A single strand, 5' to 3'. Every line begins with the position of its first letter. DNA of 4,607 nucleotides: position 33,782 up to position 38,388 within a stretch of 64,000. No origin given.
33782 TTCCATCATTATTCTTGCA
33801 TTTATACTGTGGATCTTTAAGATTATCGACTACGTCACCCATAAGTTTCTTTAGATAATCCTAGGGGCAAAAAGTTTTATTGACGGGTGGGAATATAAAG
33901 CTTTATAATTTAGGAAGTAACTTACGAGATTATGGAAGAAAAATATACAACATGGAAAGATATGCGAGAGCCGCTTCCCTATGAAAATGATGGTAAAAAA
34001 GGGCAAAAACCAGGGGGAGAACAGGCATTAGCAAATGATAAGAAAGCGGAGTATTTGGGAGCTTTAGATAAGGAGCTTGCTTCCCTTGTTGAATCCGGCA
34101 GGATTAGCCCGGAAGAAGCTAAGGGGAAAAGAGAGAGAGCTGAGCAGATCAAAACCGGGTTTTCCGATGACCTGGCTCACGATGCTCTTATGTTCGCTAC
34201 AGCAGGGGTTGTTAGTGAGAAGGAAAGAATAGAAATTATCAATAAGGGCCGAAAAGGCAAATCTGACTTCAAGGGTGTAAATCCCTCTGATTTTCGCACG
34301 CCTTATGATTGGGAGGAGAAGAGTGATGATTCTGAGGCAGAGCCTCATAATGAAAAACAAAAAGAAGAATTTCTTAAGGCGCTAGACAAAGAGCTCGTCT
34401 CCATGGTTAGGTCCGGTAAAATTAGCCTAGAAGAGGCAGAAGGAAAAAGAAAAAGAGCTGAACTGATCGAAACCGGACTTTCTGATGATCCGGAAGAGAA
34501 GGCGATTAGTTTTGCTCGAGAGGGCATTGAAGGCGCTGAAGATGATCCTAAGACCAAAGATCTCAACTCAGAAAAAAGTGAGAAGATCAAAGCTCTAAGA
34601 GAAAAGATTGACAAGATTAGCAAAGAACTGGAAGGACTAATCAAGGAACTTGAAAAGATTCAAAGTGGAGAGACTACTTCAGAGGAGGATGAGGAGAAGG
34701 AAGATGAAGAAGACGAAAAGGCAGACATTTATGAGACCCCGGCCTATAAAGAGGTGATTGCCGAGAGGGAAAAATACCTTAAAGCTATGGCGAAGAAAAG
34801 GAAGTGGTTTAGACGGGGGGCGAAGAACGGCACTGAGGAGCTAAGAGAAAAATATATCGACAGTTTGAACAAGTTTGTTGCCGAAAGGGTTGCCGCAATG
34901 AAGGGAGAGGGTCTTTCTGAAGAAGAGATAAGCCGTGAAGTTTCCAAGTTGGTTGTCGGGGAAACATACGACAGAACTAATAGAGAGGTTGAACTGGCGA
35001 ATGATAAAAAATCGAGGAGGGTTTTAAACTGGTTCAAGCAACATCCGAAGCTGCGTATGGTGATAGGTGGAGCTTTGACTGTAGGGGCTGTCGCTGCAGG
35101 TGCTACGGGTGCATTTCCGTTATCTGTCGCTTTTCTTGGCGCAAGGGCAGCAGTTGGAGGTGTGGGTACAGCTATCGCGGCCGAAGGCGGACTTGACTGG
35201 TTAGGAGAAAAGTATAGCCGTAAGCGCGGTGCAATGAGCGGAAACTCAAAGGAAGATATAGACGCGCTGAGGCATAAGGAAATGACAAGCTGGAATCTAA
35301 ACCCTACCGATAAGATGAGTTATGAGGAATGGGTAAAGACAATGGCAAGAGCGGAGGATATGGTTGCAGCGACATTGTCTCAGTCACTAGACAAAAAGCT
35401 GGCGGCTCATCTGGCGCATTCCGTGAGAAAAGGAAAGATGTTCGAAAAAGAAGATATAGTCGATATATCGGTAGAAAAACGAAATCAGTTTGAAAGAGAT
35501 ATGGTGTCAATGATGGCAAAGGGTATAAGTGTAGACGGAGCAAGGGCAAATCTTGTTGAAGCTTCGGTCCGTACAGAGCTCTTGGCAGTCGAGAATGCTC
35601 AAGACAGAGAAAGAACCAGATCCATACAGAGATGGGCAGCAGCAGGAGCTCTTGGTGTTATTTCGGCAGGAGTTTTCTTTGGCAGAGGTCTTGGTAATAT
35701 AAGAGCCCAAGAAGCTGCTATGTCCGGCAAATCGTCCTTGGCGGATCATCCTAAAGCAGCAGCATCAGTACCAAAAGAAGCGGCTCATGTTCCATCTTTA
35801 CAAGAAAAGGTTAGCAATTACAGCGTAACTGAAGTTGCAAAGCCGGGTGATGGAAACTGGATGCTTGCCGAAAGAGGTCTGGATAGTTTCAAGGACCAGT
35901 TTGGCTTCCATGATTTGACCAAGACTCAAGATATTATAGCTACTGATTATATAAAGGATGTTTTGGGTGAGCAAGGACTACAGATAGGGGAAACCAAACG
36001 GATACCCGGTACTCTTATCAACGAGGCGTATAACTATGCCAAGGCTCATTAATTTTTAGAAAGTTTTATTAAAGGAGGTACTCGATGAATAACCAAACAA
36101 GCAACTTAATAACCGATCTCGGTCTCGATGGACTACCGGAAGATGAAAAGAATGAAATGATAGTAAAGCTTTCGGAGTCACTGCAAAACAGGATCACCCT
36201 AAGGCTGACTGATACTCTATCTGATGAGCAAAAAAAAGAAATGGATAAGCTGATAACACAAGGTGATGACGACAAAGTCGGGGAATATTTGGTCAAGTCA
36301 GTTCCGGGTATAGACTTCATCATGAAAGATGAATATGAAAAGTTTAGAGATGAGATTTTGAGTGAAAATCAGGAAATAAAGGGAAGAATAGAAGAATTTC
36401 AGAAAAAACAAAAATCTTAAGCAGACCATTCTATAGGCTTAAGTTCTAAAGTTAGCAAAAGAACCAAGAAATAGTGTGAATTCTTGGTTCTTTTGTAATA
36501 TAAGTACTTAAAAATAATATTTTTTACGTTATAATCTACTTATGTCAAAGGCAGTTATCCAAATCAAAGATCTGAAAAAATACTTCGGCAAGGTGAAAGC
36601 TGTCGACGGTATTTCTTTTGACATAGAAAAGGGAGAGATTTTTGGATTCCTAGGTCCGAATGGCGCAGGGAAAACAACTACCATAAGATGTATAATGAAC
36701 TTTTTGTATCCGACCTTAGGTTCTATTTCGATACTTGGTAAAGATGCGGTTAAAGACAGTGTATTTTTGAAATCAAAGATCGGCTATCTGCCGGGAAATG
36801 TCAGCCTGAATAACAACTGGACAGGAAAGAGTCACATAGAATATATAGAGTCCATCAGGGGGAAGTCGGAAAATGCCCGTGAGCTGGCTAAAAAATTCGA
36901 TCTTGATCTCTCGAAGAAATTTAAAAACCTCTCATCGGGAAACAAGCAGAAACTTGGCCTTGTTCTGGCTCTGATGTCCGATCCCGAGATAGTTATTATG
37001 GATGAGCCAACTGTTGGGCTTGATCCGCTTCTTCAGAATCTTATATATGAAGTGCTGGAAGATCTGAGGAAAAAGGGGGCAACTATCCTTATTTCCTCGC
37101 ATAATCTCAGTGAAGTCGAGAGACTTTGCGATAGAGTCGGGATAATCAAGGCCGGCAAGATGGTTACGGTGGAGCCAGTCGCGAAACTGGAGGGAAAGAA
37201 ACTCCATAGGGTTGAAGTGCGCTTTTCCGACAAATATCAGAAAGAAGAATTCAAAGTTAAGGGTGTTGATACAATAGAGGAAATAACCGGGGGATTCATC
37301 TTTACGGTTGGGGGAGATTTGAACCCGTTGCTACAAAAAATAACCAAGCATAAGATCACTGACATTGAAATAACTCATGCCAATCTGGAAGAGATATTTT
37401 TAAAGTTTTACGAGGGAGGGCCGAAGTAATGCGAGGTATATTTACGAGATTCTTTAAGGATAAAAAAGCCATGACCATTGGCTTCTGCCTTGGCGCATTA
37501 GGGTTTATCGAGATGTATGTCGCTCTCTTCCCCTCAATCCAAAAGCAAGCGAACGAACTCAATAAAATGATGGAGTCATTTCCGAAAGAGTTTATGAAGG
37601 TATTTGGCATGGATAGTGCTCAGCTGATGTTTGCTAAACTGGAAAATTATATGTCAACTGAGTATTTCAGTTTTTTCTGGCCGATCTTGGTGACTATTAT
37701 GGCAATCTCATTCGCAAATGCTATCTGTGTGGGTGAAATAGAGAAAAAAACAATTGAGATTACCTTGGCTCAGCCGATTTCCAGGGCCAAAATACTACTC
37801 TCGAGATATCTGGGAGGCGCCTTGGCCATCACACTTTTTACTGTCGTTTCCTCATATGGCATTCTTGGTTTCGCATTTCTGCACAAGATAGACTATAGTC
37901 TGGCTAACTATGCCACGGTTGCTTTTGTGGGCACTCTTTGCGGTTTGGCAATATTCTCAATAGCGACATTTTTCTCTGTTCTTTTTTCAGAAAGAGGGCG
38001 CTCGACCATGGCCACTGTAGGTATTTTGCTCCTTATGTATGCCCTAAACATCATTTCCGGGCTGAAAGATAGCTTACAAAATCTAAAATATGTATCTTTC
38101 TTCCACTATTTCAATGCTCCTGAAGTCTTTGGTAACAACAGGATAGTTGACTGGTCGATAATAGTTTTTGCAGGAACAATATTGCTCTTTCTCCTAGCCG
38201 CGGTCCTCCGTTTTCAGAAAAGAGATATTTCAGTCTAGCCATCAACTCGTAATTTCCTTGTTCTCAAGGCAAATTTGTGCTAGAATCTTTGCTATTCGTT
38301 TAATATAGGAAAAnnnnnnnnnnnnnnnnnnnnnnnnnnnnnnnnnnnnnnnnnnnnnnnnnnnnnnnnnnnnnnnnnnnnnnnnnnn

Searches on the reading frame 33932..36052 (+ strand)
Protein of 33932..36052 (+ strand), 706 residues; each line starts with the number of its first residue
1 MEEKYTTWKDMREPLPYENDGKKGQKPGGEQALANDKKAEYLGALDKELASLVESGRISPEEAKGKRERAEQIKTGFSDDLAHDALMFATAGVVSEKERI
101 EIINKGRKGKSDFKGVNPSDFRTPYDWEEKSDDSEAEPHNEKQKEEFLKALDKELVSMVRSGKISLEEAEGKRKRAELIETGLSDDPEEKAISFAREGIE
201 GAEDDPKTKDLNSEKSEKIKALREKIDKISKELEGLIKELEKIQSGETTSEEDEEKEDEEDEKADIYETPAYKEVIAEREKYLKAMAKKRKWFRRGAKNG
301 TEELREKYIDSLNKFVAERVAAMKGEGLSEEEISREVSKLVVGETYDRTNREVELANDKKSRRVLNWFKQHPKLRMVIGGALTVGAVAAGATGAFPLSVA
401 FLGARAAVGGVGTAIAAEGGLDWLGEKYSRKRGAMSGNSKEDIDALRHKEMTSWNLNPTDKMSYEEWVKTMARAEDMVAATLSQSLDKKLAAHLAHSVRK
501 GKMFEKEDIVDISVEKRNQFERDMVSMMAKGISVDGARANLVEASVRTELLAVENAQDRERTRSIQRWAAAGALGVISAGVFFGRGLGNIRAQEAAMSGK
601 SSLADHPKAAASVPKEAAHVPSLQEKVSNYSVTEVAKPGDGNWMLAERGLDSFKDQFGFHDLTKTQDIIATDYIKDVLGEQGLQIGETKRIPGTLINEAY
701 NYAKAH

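Call 82: search_protein_families(library=pfam, proteins=[window:33932-36052:+], max_evalue=0.0001)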
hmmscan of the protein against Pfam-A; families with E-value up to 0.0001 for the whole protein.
window:33932-36052:+ (706 aa): 1 family
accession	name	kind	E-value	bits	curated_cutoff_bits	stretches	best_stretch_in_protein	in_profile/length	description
PF22746.1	SHOCT-like_DUF2089-C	-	1.9e-06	27.7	27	0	157-170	8-21/32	SHOCT-like domain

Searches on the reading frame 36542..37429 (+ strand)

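Call 82: search_protein_families(library=pfam, proteins=[window:36542-37429:+], max_evalue=0.0001)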
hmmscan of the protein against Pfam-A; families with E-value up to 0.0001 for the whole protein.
window:36542-37429:+ (295 aa): 3 families
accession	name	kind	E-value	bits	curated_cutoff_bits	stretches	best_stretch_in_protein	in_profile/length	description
PF00005.33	ABC_tran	-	6.4e-27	95.3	25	1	22-157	2-136/137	ABC transporter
PF13304.12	AAA_21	-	1.4e-17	65.2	27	1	129-192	237-303/304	AAA domain, putative AbiEii toxin, Type IV TA system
PF13476.12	AAA_23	-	3.7e-05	24.9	27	1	7-118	3-109/201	AAA domain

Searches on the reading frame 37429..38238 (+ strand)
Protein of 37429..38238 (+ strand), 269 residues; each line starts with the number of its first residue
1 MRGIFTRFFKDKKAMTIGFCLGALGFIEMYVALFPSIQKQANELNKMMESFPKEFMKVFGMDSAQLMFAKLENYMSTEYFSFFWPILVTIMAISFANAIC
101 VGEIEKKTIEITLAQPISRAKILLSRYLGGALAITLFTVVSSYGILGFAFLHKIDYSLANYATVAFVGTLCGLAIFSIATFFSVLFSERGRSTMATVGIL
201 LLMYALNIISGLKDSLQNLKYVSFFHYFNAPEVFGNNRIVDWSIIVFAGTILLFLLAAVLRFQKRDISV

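Call 82: search_protein_families(library=pfam, proteins=[window:37429-38238:+], max_evalue=0.0001)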
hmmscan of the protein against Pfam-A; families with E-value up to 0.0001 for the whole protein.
window:37429-38238:+ (269 aa): 2 families
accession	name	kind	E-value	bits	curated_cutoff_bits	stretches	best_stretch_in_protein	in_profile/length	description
PF12679.13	ABC2_membrane_2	-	1.1e-21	77.8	27.2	1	20-267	19-283/283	ABC-2 family transporter protein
PF12698.13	ABC2_membrane_3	-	1.4e-09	38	31.6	1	37-259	123-346/347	ABC-2 family transporter protein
